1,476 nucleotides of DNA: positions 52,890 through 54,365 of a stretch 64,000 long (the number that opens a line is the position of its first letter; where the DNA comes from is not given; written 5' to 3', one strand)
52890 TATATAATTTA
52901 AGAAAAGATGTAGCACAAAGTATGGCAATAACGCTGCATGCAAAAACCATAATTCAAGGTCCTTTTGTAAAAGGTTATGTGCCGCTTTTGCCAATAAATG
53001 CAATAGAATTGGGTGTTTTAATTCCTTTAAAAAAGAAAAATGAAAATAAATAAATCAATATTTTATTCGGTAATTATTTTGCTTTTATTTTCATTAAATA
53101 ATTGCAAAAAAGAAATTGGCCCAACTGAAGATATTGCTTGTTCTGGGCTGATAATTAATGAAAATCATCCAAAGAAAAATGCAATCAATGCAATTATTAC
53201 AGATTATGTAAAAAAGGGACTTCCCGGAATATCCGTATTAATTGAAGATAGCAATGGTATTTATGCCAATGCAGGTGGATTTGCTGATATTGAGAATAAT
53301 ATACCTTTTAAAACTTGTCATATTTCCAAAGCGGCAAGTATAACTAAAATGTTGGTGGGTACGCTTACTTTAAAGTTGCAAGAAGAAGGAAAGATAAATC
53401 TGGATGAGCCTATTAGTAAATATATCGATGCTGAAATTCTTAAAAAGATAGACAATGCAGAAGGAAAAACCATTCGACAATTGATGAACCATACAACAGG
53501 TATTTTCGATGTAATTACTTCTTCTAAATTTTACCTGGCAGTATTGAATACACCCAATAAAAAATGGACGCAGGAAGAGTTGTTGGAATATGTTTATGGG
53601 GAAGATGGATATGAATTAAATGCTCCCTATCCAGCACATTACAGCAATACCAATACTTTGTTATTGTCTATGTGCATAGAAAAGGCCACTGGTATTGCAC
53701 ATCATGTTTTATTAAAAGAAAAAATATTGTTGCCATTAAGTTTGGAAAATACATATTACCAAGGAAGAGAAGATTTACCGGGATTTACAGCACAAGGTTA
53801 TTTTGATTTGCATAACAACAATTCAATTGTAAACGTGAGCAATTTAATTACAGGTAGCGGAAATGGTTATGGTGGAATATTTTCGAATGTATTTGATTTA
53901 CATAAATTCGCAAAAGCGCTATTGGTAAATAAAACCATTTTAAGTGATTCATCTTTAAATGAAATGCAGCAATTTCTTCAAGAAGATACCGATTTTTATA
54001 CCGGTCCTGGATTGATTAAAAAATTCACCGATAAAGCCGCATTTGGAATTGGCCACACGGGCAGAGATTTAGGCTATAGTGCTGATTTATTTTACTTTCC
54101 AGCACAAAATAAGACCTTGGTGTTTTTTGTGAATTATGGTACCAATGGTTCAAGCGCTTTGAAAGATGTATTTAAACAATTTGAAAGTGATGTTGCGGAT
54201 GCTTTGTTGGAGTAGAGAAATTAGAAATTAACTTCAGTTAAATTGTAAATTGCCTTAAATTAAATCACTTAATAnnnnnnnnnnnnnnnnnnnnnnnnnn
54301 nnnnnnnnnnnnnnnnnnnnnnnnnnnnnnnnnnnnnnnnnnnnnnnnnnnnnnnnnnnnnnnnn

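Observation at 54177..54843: Single-gene VOC cassette bracketed by a duplicated, diverged copy of the upstream gene's 3' end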

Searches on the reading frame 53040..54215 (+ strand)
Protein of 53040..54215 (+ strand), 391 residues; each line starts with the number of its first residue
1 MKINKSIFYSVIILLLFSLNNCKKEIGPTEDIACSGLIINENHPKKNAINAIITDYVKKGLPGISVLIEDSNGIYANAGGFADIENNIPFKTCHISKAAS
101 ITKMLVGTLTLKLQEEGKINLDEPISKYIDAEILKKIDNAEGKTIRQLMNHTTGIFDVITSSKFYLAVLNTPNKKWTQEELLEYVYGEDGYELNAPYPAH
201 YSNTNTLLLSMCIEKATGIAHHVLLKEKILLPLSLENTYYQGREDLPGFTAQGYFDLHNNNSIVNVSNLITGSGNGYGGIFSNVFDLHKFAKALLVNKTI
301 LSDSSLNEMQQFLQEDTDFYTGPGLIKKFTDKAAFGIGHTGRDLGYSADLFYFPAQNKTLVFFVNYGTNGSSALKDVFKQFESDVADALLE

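Call 5: search_protein_families(library=pfam, proteins=[window:53040-54215:+], max_evalue=0.01)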
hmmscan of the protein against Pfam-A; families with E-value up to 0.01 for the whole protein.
window:53040-54215:+ (391 aa): 1 family
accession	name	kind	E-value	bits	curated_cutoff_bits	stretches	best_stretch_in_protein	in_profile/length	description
PF00144.29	Beta-lactamase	-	3.9e-38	131.9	27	1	50-373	2-317/329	Beta-lactamase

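Call 6: find_encoding_contigs(protein=window:53040-54215:+, flank=6000, max_places=10)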
Protein window:53040-54215:+ (391 aa): 8 contigs read that carry it; 5 places shown.
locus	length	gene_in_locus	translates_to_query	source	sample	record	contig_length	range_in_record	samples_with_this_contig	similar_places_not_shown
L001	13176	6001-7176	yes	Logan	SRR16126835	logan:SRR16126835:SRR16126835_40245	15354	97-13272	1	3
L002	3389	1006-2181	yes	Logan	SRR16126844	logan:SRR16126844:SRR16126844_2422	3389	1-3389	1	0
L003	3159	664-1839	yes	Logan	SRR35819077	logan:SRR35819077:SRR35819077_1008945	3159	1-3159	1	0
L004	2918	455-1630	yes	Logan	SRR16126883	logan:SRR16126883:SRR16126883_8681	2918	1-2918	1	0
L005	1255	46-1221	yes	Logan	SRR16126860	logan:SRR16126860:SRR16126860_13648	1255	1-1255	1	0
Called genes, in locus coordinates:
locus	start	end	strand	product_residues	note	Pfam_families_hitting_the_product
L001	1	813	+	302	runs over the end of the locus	?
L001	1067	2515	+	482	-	PF00041:fn3 (faint), PF16656:Pur_ac_phosph_N (faint), PF25788:Ig_Rha78A_N (faint), PF18962:Por_Secre_tail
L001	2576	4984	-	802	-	PF13180:PDZ_2 (faint), PF12146:Hydrolase_4 (weak), PF01738:DLH (faint), PF15902:Sortilin-Vps10 (faint), PF14870:PSII_BNR (faint), PF02012:BNR (faint)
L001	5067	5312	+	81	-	-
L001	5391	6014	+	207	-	-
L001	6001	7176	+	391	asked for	PF00144:Beta-lactamase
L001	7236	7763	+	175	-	-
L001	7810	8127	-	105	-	PF02452:PemK_toxin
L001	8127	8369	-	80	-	-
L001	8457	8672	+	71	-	-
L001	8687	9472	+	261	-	PF01209:Ubie_methyltran, PF13489:Methyltransf_23, PF05175:MTS, PF03848:TehB, PF13847:Methyltransf_31, PF08241:Methyltransf_11, PF08242:Methyltransf_12, PF13649:Methyltransf_25, +1 more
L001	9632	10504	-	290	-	PF12833:HTH_18, PF00165:HTH_AraC (weak)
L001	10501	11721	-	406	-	PF00890:FAD_binding_2 (weak), PF01134:GIDA (faint), PF03486:HI0933_like, PF07992:Pyr_redox_2, PF13738:Pyr_redox_3 (faint), PF22780:HI0933_like_1st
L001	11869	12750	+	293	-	PF02629:CoA_binding, PF13380:CoA_binding_2 (weak), PF13607:Succ_CoA_lig, PF00549:Ligase_CoA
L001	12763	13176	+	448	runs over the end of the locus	PF00206:Lyase_1, PF08328:ASL_C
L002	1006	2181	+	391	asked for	PF00144:Beta-lactamase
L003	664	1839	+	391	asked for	PF00144:Beta-lactamase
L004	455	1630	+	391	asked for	PF00144:Beta-lactamase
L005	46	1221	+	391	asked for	PF00144:Beta-lactamase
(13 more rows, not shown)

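Call 8: find_homologous_proteins(query=window:53040-54215:+, max_evalue=1e-20)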
Query window:53040-54215:+ (391 aa): 1667 proteins with E <= 1e-20 among 8000 candidates; the best 120 are listed.
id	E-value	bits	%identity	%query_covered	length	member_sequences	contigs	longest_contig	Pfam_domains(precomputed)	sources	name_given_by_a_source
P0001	5.9e-248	840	95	100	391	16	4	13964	PF00144.30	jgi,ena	-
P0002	1.4e-234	796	91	100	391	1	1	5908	PF00144.30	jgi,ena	jgi:D-alanyl-D-alanine carboxypeptidase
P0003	3.0e-218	742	84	100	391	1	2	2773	PF00144.30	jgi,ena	-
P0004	1.0e-183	629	71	100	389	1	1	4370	PF00144.30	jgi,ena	-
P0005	1.2e-177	609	68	97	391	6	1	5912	PF00144.30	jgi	jgi:D-alanyl-D-alanine carboxypeptidase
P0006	5.9e-176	603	72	95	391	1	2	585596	PF00144.30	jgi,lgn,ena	-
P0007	1.8e-175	602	68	99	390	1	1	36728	PF00144.30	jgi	-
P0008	6.4e-175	600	71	97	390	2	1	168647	PF00144.30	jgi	jgi:D-alanyl-D-alanine carboxypeptidase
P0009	7.3e-175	600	70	95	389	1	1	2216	PF00144.30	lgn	-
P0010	2.3e-174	598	69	98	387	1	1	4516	PF00144.30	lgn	-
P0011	2.4e-174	598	69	99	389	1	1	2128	PF00144.30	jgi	jgi:D-alanyl-D-alanine carboxypeptidase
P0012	6.5e-174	597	69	97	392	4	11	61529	PF00144.30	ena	-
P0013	9.7e-174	596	69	99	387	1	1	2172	PF00144.30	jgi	jgi:D-alanyl-D-alanine carboxypeptidase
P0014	6.1e-173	593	71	95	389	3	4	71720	PF00144.30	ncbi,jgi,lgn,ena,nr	ncbi:MAG TPA: serine hydrolase [Bacteroidales bacterium]|nr:serine hydrolase [Bacteroidales bacteriu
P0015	6.8e-173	593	69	98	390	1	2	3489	PF00144.30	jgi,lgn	-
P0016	7.2e-173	593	68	97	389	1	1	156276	PF00144.30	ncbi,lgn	-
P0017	7.9e-173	593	69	98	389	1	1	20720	PF00144.30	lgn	-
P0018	8.7e-173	593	70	95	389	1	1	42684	PF00144.30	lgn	-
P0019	1.1e-172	592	68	98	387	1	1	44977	PF00144.30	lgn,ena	-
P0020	1.6e-172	592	68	96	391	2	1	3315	PF00144.30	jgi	jgi:D-alanyl-D-alanine carboxypeptidase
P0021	2.6e-172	591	70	98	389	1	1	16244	PF00144.30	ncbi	ncbi:MAG: serine hydrolase [Bacteroidota bacterium]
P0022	2.8e-172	591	70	94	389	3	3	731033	PF00144.30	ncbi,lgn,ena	-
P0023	3.3e-172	591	67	100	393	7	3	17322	PF00144.30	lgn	-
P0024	5.9e-172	590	70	95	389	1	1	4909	PF00144.30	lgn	-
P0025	8.1e-172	590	68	99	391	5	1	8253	PF00144.30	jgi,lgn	jgi:D-alanyl-D-alanine carboxypeptidase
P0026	1.5e-171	589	71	95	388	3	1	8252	PF00144.30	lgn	-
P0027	1.6e-171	589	68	98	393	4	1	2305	PF00144.30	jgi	jgi:D-alanyl-D-alanine carboxypeptidase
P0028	3.5e-171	588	70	95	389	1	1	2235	PF00144.30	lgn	-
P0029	4.5e-171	587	67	97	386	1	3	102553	PF00144.30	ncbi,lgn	-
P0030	8.5e-171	586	70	95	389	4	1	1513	PF00144.30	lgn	-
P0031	1.6e-170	585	66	100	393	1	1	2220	PF00144.30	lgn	-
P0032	1.8e-170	585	69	95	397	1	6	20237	PF00144.30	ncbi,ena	-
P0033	4.2e-170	584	66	100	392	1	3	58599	PF00144.30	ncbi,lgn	ncbi:MAG: serine hydrolase domain-containing protein [Marinilabiliales bacterium]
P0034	4.4e-170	584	68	96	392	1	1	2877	PF00144.30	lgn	-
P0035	5.4e-169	580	68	97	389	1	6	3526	PF00144.30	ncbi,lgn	-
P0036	1.5e-168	579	68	98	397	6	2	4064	PF00144.30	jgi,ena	-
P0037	3.0e-168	578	66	100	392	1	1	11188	PF00144.30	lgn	-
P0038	3.9e-168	577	66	100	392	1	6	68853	PF00144.30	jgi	jgi:D-alanyl-D-alanine carboxypeptidase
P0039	4.0e-168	577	66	100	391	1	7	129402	PF00144.30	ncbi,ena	-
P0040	4.7e-168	577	67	99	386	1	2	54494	PF00144.30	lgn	-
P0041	1.6e-167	575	65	98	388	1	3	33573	PF00144.30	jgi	jgi:D-alanyl-D-alanine carboxypeptidase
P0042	2.6e-167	575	65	98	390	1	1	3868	PF00144.30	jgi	-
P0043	4.5e-167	574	65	99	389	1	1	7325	PF00144.30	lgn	-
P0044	1.2e-166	573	65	97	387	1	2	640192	PF00144.30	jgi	jgi:D-alanyl-D-alanine carboxypeptidase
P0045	1.3e-166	572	65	98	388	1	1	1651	PF00144.30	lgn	-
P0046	1.8e-166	572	67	97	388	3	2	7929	PF00144.30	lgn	-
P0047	2.2e-166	572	67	95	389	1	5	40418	PF00144.30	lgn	-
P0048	2.7e-166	571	66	99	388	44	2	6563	PF00144.30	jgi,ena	-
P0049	3.3e-166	571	66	98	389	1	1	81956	PF00144.30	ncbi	ncbi:MAG: serine hydrolase domain-containing protein [Flavobacteriales bacterium]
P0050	1.2e-165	569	66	100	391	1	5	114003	PF00144.30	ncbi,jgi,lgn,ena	jgi:D-alanyl-D-alanine carboxypeptidase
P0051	2.2e-165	568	64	99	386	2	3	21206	PF00144.30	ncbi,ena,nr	ncbi:MAG: hypothetical protein A2033_09655 [Bacteroidetes bacterium GWA2_31_9]|nr:MAG: hypothetical 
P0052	4.5e-165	567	65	100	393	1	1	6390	PF00144.30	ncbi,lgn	ncbi:MAG: serine hydrolase domain-containing protein [Bacteroidota bacterium]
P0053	5.8e-165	567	66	98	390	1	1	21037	PF00144.30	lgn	-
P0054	1.4e-164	566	67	94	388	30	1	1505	PF00144.30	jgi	jgi:D-alanyl-D-alanine carboxypeptidase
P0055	1.4e-164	566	66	98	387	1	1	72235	PF00144.30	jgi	jgi:D-alanyl-D-alanine carboxypeptidase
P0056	5.9e-164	564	64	98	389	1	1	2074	PF00144.30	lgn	-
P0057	2.3e-163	562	66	96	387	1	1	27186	PF00144.30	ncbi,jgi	jgi:D-alanyl-D-alanine carboxypeptidase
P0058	2.6e-163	562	64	100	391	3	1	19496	PF00144.30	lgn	-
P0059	2.8e-163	562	65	99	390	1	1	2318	PF00144.30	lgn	-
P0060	2.9e-163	561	66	95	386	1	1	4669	PF00144.30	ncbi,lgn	-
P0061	7.2e-163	560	65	99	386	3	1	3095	PF00144.30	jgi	jgi:D-alanyl-D-alanine carboxypeptidase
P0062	1.3e-162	559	64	97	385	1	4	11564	PF00144.30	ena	-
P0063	3.9e-162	558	65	98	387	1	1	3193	PF00144.30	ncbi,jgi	jgi:D-alanyl-D-alanine carboxypeptidase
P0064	3.8e-161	554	63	99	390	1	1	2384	PF00144.30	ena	-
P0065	2.2e-158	545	64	97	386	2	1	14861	PF00144.30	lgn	-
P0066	3.5e-158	545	64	97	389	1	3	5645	PF00144.30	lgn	-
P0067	3.6e-157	541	62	100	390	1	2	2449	PF00144.30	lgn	-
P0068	7.9e-157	540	63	97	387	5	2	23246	PF00144.30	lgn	-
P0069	2.6e-156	539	62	99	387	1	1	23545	PF00144.30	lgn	-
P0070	2.1e-155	536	63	97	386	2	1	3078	PF00144.30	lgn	-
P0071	3.4e-155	535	62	97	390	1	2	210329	PF00144.30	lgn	-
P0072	9.3e-155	533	63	99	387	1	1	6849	PF00144.30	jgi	jgi:D-alanyl-D-alanine carboxypeptidase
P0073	2.8e-154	532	64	97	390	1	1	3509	PF00144.30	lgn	-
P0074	3.9e-153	528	60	99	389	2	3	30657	PF00144.30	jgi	jgi:D-alanyl-D-alanine carboxypeptidase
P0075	4.0e-153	528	60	99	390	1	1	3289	PF00144.30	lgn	-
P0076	1.0e-152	527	61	99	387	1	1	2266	PF00144.30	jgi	-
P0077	1.1e-152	527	61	97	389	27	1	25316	PF00144.30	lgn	-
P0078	1.4e-152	526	62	99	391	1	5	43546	PF00144.30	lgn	-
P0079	2.0e-152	526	61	97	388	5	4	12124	PF00144.30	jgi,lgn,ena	-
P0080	3.4e-152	525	61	99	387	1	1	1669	PF00144.30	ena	-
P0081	4.0e-152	525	60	97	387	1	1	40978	PF00144.30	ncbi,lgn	-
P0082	4.8e-152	525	61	97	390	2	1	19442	PF00144.30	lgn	-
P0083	5.3e-152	524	59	99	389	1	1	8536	PF00144.30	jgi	jgi:D-alanyl-D-alanine carboxypeptidase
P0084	6.6e-152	524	61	97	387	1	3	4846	PF00144.30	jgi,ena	-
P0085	9.2e-152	524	61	95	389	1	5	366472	PF00144.30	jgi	jgi:D-alanyl-D-alanine carboxypeptidase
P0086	9.6e-152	524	61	97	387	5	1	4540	PF00144.30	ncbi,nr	ncbi:MAG: D-alanyl-D-alanine carboxypeptidase precursor [Bacteroidetes bacterium ADurb.Bin408]|nr:MA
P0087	1.8e-151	523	61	95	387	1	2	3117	PF00144.30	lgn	-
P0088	7.6e-151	521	60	100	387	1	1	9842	PF00144.30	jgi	jgi:D-alanyl-D-alanine carboxypeptidase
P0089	8.1e-151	521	61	97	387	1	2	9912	PF00144.30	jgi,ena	-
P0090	1.1e-150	520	60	100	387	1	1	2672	PF00144.30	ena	-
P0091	1.8e-150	519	61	97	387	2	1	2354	PF00144.30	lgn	-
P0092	2.0e-150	519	61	94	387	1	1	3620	PF00144.30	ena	-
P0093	2.5e-150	519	61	97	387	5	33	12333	PF00144.30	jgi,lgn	jgi:D-alanyl-D-alanine carboxypeptidase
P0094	9.3e-150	517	61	99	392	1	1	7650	PF00144.30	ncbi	-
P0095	2.7e-149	515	59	98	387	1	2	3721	PF00144.30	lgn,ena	-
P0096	2.8e-149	515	59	99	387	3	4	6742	PF00144.30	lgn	-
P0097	4.4e-149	515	61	96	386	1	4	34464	PF00144.30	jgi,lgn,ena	-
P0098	5.1e-149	515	62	97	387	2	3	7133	PF00144.30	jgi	-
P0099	7.2e-149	514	61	97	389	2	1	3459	PF00144.30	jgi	-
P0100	9.9e-149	514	59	99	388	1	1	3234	PF00144.30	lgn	-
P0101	1.8e-148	513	61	95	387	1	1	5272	PF00144.30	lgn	-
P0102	2.3e-148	512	59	99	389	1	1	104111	PF00144.30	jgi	jgi:D-alanyl-D-alanine carboxypeptidase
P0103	1.4e-147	510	60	97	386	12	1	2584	PF00144.30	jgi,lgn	jgi:D-alanyl-D-alanine carboxypeptidase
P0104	2.8e-147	509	60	98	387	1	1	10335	PF00144.30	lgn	-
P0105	3.3e-147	509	60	99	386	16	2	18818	PF00144.30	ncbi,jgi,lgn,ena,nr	ncbi:MAG: hypothetical protein DA405_08890 [Bacteroidetes bacterium]|nr:MAG: hypothetical protein DA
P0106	1.6e-146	506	58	99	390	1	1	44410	PF00144.30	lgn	-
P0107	2.3e-146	506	61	94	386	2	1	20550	PF00144.30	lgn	-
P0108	2.4e-146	506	58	97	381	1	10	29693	PF00144.30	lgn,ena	-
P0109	4.2e-146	505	61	94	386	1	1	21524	PF00144.30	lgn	-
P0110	3.4e-145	502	60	94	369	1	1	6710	PF00144.30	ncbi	ncbi:MAG: serine hydrolase, partial [Bacteroidales bacterium]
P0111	4.9e-145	501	58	98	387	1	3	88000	PF00144.30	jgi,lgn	-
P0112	5.6e-145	501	59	97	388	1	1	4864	PF00144.30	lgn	-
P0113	9.4e-145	501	59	97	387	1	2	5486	PF00144.30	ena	-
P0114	1.8e-144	500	60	94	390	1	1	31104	PF00144.30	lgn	-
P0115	2.6e-144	499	57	100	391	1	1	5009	PF00144.30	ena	-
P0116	4.2e-144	498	57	99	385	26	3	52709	PF00144.30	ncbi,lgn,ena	-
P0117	3.9e-143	495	59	94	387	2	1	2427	PF00144.30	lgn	-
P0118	1.9e-142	493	58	97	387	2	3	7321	PF00144.30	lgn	-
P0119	2.7e-142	492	57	99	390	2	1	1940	PF00144.30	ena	-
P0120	2.8e-142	492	56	97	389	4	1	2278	PF00144.30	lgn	-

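Call 10: find_related_loci(query=window:53040-54215:+, collection=genome_contigs, flank=5000)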
Query window:53040-54215:+ (391 aa) in genome_contigs; peptide patterns used: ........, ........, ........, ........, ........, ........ (x = any residue, [..] = any of these).
226 stretches matched a pattern; 62 encode a relative of the query (tblastn E <= 1e-3); 62 distinct loci.
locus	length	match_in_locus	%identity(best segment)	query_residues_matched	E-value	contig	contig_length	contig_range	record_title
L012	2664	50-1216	68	2-390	0e+0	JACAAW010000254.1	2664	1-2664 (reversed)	MAG: Bacteroidetes bacterium isolate Cfx2-01 MAG1_254, whole genome shotgun sequence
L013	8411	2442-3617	67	1-391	8e-177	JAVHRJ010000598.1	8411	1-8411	MAG: Bacteroidales bacterium isolate WB02no9_30_11 NODE_8492_length_8411_cov_4.067616, whole genome shotgun sequence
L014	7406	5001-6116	69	20-391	8e-176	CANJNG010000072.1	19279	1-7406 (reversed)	MAG: Bacteroidetes bacterium isolate RH-23may17-554 genome assembly, contig: RH-23may17-C20974, whole genome shotgun seq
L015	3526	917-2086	67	2-391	0e+0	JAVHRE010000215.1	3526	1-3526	MAG: Bacteroidales bacterium isolate WB02no9_31_15 NODE_28346_length_3526_cov_8.150677, whole genome shotgun sequence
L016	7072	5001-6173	66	1-391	9e-175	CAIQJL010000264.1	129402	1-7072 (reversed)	MAG: uncultured Bacteroidetes bacterium isolate LJ_bin-1023 genome assembly, contig: bin-1023:264/407, whole genome shot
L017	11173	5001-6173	66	1-391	5e-174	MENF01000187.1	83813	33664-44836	MAG: Bacteroidetes bacterium GWA2_32_17 gwa2_scaffold_578, whole genome shotgun sequence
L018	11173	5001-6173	66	1-391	2e-172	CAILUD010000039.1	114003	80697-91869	MAG: uncultured Bacteroidetes bacterium isolate Loclat_bin-05662 genome assembly, contig: bin-05662:039/233, whole genom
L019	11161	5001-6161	64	2-391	3e-171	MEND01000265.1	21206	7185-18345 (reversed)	MAG: Bacteroidetes bacterium GWA2_31_9 gwa2_scaffold_8174, whole genome shotgun sequence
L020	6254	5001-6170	65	1-388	2e-170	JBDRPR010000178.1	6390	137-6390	MAG: Bacteroidota bacterium isolate MEGAHIT-group-2.131 k141_1289552, whole genome shotgun sequence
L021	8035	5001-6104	67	22-390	1e-168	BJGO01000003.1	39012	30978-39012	Bacteroidota bacterium LBMAG_Bacteroidetes_epi.bin4 DNA, sequence003, whole genome shotgun sequence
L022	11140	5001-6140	65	10-391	4e-164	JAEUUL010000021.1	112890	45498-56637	MAG: Bacteroidetes bacterium isolate new MAG-354 k141_3747336, whole genome shotgun sequence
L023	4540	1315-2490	60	2-391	2e-160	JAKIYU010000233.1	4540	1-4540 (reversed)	MAG: Bacteroidetes bacterium isolate UR.bin227 UR_contig_67278, whole genome shotgun sequence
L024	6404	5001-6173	61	5-391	2e-156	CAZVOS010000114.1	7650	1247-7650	MAG TPA_asm: uncultured Bacteroidales bacterium isolate SRP178699_co1_517 genome assembly, contig: NODE_13728_length_765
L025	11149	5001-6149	60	5-391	3e-155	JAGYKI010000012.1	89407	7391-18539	MAG: Schleiferiaceae bacterium isolate M30B63 12, whole genome shotgun sequence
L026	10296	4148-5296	60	5-391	1e-152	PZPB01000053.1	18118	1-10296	MAG: Bacteroidetes bacterium isolate Spr20G08_bin23 NODE_2247_length_18118_cov_6.50994, whole genome shotgun sequence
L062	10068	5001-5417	29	100-245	2e-4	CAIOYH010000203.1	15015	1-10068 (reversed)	uncultured bacterium isolate Kiruna_bin-04925 genome assembly, contig: bin-04925:203/230, whole genome shotgun sequence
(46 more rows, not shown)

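Call 13: find_encoding_contigs(protein=P0002, flank=6000, max_places=4)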
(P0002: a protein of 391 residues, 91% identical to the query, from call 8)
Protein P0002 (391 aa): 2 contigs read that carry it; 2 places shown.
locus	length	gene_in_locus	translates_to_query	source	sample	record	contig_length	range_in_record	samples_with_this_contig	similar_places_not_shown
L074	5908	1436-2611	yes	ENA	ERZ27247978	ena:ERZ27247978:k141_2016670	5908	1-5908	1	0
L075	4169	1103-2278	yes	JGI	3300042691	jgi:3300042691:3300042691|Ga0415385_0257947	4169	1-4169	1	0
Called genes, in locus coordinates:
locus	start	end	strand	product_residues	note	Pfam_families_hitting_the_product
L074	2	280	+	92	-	?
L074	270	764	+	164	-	-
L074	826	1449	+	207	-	-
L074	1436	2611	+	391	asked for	PF00144:Beta-lactamase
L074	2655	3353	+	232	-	-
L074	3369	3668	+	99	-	PF24709:DUF7670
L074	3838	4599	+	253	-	-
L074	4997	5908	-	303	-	?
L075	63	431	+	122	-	-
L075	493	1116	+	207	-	-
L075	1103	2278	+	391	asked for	PF00144:Beta-lactamase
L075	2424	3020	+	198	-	-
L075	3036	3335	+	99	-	PF24709:DUF7670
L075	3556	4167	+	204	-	?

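Call 14: find_encoding_contigs(protein=P0003, flank=6000, max_places=4)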
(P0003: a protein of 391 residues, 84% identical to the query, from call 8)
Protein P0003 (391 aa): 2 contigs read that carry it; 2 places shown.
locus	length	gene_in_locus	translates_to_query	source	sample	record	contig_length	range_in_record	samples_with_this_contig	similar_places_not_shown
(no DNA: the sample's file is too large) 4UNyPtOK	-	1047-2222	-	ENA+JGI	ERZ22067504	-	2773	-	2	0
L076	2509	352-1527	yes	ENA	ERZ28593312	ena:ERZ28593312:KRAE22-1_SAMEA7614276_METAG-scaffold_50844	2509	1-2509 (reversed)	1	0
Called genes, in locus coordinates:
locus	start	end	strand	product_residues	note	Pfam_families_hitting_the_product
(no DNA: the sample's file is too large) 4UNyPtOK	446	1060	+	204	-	-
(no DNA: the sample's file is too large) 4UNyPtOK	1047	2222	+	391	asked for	PF00144:Beta-lactamase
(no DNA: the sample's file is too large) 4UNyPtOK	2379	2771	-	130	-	?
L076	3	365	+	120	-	?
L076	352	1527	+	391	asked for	PF00144:Beta-lactamase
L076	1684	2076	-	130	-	-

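Call 15: find_encoding_contigs(protein=P0004, flank=6000, max_places=4)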
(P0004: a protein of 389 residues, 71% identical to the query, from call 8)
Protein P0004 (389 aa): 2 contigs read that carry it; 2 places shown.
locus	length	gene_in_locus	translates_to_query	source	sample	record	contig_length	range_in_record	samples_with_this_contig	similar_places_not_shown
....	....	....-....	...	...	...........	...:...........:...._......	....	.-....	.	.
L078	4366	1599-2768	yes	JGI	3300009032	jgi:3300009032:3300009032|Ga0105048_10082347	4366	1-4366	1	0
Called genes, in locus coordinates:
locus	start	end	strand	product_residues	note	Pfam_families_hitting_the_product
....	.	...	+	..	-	?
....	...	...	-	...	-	-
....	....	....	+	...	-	-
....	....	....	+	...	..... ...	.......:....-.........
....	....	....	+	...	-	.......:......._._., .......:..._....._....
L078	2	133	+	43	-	?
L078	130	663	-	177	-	-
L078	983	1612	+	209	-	-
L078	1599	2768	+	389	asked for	PF00144:Beta-lactamase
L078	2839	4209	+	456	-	PF13385:Laminin_G_3, PF18962:Por_Secre_tail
